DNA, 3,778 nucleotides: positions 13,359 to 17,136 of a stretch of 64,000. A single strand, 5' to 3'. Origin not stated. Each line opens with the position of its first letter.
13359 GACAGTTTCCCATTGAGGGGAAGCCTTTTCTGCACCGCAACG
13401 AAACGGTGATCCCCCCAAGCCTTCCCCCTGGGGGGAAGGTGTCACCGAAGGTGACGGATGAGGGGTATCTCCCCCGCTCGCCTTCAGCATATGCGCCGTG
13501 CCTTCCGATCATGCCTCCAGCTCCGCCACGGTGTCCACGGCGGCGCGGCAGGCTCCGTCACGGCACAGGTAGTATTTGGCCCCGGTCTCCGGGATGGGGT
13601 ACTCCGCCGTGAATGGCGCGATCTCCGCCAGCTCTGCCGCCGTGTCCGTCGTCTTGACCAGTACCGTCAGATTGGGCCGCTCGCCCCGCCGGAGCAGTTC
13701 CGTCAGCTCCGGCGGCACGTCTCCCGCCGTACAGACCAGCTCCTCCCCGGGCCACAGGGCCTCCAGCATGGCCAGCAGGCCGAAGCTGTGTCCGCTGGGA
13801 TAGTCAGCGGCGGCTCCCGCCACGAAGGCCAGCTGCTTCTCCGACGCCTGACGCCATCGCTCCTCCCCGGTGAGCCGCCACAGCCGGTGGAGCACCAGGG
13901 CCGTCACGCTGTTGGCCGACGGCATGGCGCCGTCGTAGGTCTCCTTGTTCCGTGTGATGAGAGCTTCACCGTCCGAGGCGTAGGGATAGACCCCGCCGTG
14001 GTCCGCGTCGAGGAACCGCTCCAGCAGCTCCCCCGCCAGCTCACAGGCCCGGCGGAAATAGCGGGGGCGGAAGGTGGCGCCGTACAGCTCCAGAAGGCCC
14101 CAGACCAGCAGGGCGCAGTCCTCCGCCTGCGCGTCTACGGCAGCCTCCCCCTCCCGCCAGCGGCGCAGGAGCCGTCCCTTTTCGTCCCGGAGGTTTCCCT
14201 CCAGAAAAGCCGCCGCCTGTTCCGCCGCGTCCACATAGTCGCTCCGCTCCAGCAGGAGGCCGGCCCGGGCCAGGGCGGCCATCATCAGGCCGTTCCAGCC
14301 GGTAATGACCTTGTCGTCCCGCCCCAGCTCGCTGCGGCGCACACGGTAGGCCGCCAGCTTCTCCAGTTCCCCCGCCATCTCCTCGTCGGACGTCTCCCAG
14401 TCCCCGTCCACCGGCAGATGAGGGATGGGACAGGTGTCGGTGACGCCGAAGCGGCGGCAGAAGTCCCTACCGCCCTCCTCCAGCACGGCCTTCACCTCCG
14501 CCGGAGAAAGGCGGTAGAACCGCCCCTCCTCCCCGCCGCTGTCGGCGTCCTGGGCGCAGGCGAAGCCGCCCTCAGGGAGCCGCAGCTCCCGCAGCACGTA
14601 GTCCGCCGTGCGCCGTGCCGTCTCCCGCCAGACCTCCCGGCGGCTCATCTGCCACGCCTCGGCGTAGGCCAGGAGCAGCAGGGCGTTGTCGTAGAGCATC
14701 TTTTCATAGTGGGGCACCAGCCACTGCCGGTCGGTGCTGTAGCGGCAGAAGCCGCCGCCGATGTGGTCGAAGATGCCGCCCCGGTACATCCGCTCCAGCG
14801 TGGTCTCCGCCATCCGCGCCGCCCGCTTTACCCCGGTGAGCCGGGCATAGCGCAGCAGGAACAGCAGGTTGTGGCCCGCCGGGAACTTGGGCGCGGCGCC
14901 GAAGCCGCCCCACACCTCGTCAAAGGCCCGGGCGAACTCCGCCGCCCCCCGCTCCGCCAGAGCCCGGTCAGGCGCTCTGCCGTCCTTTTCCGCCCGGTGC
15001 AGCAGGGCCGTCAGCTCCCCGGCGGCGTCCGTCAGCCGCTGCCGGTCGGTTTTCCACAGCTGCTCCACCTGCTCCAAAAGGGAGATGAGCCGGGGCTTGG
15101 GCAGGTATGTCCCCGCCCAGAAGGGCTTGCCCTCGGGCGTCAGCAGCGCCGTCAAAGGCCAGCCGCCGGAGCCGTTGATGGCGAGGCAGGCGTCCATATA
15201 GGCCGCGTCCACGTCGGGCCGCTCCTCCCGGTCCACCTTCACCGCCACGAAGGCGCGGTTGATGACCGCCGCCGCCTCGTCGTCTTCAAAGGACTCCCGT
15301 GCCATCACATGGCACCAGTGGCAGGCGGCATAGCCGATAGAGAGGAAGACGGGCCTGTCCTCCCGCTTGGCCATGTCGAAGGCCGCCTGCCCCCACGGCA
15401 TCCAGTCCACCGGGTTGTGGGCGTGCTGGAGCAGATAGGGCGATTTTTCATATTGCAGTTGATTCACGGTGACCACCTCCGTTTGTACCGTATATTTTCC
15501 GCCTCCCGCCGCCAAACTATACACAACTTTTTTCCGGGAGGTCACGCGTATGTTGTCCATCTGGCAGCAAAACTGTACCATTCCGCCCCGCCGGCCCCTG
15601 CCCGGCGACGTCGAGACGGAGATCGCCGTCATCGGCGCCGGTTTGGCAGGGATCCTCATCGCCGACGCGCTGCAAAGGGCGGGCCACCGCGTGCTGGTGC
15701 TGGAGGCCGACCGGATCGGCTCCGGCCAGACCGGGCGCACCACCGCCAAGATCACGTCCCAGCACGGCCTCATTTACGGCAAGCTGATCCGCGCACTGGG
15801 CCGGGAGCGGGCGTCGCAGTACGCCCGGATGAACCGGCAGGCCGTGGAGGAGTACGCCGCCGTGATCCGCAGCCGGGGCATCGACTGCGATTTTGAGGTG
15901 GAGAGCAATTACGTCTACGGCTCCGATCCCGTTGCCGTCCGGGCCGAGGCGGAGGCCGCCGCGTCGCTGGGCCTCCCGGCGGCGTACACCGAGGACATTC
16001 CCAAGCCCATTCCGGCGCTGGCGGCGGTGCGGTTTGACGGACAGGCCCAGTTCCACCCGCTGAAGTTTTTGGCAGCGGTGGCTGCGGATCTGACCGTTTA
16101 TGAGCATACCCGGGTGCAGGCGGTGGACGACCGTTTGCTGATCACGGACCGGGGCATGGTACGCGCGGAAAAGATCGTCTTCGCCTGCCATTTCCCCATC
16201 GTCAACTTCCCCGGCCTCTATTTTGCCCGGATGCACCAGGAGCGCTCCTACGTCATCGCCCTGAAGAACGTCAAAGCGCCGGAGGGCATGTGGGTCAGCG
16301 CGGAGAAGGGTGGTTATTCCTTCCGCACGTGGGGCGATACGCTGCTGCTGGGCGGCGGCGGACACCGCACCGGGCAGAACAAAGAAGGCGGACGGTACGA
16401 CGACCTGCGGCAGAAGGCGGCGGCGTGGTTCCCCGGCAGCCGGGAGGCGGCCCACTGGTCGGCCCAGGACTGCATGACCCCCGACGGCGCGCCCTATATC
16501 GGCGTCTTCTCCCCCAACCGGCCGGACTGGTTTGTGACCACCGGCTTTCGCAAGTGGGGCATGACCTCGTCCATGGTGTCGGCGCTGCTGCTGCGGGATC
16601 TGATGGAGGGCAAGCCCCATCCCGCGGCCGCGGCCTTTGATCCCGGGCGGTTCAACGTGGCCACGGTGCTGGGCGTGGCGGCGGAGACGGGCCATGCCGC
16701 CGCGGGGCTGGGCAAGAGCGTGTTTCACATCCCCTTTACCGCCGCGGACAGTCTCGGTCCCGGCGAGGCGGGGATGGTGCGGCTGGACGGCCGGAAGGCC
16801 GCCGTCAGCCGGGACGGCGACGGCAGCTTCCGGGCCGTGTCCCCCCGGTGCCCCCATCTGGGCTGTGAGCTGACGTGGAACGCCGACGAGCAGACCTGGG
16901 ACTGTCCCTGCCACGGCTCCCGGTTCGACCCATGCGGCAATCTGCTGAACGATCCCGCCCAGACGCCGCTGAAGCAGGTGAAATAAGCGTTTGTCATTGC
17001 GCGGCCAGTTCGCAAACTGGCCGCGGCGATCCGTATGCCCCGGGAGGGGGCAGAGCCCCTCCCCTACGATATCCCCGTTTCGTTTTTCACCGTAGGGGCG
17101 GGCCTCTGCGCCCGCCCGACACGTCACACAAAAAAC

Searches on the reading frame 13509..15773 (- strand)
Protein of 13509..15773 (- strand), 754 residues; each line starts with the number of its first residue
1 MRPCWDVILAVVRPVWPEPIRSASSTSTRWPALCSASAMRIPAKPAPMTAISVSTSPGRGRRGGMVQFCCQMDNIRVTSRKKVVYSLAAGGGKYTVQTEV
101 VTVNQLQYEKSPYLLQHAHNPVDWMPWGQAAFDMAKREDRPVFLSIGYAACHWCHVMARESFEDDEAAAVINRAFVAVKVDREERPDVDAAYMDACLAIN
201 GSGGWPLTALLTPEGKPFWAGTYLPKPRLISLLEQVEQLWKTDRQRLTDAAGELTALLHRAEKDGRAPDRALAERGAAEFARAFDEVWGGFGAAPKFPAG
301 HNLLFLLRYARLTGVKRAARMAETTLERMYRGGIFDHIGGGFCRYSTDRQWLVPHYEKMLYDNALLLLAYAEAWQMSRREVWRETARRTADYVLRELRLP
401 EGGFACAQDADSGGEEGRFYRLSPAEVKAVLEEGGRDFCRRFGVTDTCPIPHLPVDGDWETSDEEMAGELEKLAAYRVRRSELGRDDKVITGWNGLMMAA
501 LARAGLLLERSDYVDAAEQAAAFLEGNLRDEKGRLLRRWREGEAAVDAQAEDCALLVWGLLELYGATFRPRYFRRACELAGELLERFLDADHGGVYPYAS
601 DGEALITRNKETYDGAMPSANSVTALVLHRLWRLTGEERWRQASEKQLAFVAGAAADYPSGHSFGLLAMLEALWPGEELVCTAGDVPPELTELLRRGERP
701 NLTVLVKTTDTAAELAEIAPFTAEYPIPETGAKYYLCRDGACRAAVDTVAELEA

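Call 60: search_protein_families(library=pfam, proteins=[window:13509-15773:-], max_evalue=0.001)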
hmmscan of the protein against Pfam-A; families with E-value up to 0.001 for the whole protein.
window:13509-15773:- (754 aa): 2 families
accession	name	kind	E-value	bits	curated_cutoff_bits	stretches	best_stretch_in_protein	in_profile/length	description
PF03190.21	Thioredox_DsbH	-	3e-68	229.3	27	1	104-258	2-162/163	Protein of unknown function, DUF255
PF13899.12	Thioredoxin_7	-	4.1e-09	36.9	27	1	123-188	1-66/83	Thioredoxin-like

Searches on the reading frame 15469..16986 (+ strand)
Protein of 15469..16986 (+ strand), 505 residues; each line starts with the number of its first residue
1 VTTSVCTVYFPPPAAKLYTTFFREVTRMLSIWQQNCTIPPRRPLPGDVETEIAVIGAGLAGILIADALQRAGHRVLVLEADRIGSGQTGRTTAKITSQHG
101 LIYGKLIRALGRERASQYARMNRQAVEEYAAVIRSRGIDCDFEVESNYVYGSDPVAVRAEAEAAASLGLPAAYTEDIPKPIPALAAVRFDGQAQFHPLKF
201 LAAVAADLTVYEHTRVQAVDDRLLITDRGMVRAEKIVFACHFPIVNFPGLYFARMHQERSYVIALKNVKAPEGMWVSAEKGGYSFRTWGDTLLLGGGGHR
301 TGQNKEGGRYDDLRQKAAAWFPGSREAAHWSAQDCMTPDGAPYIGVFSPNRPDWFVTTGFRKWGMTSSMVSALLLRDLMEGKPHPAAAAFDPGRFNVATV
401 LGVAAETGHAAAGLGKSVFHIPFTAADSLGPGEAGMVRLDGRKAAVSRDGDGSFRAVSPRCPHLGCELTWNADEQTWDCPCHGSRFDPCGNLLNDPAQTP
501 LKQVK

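Call 60: search_protein_families(library=pfam, proteins=[window:15469-16986:+], max_evalue=0.001)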
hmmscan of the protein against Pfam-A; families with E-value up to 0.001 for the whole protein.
window:15469-16986:+ (505 aa): 3 families
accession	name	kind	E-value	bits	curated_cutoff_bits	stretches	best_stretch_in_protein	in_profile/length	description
PF01266.30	DAO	-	9.8e-42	144.2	27.9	1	52-378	2-353/353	FAD dependent oxidoreductase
PF00355.32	Rieske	-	1.6e-15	57.2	20.3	1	424-504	6-87/88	Rieske [2Fe-2S] domain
PF13450.12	NAD_binding_8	-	9.6e-06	26.2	21.9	1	54-86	1-33/68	NAD(P)-binding Rossmann-like domain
